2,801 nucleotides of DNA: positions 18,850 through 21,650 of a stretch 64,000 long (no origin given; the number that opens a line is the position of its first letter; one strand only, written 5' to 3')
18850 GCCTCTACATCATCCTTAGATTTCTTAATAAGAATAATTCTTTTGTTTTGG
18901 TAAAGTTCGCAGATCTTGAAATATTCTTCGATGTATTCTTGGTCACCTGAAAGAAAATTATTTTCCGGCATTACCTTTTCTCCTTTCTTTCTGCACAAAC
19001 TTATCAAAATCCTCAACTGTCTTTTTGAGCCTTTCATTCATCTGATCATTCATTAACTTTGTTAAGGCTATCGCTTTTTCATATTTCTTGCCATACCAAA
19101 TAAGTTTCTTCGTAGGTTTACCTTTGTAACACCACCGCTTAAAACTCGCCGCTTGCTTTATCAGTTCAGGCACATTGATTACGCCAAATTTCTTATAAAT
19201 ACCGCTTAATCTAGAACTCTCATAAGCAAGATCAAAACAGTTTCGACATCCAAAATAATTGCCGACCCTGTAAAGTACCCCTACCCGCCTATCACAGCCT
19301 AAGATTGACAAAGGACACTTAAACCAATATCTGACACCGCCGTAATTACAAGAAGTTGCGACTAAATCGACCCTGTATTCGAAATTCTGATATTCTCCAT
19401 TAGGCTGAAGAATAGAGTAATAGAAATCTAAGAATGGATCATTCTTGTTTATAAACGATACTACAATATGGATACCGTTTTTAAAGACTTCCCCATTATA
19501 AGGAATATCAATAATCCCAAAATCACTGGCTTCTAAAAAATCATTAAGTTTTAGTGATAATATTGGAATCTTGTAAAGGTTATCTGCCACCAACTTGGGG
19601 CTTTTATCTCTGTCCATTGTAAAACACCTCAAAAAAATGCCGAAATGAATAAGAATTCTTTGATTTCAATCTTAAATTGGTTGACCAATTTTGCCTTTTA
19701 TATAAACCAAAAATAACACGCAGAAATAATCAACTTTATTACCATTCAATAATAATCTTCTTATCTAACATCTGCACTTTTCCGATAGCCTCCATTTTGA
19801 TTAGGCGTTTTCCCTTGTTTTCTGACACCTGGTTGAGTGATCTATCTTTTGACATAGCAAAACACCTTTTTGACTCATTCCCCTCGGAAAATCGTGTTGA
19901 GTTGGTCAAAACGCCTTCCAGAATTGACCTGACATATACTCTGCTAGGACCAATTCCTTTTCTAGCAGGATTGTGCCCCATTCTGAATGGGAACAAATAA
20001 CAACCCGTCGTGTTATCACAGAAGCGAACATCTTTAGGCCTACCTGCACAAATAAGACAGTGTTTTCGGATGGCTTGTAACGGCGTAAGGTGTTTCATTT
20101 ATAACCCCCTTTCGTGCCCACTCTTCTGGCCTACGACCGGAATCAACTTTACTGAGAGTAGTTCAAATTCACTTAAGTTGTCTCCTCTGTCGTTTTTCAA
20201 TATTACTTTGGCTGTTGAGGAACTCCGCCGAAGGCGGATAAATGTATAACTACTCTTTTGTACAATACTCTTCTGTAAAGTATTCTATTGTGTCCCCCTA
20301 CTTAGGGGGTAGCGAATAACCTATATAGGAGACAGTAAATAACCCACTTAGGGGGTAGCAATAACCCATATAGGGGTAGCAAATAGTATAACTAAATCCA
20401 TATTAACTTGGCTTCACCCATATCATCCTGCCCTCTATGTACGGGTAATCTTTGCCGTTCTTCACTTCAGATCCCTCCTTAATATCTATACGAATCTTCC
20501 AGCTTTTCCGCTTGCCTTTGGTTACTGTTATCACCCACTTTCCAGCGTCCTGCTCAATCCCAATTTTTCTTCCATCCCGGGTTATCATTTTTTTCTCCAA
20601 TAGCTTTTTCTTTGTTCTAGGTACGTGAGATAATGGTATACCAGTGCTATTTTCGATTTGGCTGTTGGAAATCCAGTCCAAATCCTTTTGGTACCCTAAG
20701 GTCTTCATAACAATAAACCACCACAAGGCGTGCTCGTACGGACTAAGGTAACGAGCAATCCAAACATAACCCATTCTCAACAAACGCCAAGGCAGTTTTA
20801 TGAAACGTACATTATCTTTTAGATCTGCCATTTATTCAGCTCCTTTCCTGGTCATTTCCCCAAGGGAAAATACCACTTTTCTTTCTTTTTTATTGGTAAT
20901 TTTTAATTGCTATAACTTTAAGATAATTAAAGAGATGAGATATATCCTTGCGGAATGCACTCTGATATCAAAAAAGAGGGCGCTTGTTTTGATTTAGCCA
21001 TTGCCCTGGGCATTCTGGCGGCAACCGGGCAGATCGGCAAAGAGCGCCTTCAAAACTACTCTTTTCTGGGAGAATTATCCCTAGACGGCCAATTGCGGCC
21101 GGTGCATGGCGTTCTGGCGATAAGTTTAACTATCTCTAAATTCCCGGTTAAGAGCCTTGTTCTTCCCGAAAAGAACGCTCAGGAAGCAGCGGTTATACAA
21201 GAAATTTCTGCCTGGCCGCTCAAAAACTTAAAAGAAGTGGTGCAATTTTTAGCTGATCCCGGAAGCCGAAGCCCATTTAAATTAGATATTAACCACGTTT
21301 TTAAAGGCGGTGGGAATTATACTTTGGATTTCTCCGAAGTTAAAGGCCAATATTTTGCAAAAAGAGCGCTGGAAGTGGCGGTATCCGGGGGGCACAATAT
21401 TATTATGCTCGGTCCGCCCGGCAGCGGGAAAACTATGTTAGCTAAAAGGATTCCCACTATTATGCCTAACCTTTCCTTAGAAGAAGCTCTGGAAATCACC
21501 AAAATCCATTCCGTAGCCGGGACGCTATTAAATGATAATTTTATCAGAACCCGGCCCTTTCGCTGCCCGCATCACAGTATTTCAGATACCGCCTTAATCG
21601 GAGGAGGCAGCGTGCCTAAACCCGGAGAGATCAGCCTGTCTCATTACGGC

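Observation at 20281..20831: Iteron-like repeats with embedded palindromes next to a Rep-like winged-helix gene: a plasmid-type replicon module at the island end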

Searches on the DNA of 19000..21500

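Call 45: search_rna_families(source=window, start=19000, end=21500, threshold=evalue, max_evalue=1)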
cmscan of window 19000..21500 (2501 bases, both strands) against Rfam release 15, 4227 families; matches with E-value up to 1: 0.
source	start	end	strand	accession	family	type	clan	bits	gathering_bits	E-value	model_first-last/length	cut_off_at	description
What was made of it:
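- Tried and rejected: An Rfam scan of 19000-21500 at E<=1 found nothing (call 45).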

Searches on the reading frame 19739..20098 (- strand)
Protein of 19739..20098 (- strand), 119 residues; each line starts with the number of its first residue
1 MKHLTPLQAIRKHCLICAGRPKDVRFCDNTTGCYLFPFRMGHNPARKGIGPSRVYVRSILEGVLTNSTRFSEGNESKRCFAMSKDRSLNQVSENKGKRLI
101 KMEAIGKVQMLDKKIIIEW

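Call 6: search_protein_families(library=pfam, proteins=[window:19739-20098:-], max_evalue=0.01)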
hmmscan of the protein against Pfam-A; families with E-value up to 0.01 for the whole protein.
window:19739-20098:- (119 aa): 0 families

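Call 7: search_protein_families(library=phrogs, proteins=[window:19739-20098:-], max_evalue=0.01)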
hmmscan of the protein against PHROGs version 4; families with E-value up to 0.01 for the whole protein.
window:19739-20098:- (119 aa): 0 families

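Call 39: search_protein_families(library=ncbifam, proteins=[window:19739-20098:-], max_evalue=0.01)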
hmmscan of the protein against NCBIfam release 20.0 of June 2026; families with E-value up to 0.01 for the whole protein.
window:19739-20098:- (119 aa): 0 families
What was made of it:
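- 19739..20098 (-): Gene for a small CxxC...C...C zinc-ribbon-like protein (119 aa). It is the next gene after the origin and is syntenic in related modules. Whether it belongs to the replicon is inferred. No Pfam, PHROG or NCBIfam hit (calls 6, 7, 39).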

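Call 40: search_protein_families(library=padloc, proteins=[window:19739-20098:-], max_evalue=0.001)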
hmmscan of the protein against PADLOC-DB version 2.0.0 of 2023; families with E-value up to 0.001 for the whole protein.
window:19739-20098:- (119 aa): 0 families

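Call 95: find_homologous_proteins(query=window:19739-20098:-, max_evalue=0.001)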
Query window:19739-20098:- (119 aa): 26 proteins with E <= 0.001 among 32 candidates.
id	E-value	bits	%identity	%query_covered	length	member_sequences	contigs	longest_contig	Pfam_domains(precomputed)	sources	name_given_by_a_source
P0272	2.2e-75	268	100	100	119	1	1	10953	-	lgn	-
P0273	7.8e-40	153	63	99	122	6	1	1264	-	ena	-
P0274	7.9e-35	137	60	100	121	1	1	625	-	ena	-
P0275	2.3e-34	136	59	100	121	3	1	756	-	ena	-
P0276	2.4e-34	136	59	100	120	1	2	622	-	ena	-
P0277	4.5e-34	135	58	100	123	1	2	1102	-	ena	-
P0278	1.2e-33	133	59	92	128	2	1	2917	-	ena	-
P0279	1.6e-32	130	61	100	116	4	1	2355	-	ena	-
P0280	2.9e-32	129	57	99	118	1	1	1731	-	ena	-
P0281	3.8e-32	129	56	98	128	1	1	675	-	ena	-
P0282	2.4e-31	126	57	98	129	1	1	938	-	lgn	-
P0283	5.1e-31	125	56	92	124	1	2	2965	-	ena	-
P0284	6.4e-29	118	58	92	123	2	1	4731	-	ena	-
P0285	1.8e-28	117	54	92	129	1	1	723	-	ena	-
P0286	6.7e-28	115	55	99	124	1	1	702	-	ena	-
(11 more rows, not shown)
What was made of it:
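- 19739..20098 (-): There are 26 homologues in metagenomes (call 95).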

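Call 96: find_encoding_contigs(protein=P0272, flank=10000, max_places=6)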
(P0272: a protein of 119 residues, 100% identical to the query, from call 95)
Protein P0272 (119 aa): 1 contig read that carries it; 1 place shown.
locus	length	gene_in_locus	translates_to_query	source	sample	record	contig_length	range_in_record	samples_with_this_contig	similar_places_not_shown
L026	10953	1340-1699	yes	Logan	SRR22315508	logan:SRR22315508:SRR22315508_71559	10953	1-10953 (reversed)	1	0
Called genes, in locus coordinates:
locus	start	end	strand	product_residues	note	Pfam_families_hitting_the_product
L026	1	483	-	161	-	?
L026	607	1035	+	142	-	PF04492:Phage_rep_O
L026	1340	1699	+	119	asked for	-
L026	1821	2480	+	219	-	-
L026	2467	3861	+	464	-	PF00004:AAA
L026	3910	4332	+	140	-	-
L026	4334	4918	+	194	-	PF00589:Phage_integrase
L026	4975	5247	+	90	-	-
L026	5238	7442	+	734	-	PF06634:DUF1156 (weak), PF01555:N6_N4_Mtase (faint)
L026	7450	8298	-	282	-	PF09518:RE_HindIII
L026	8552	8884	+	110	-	-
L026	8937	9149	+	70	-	-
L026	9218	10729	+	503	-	-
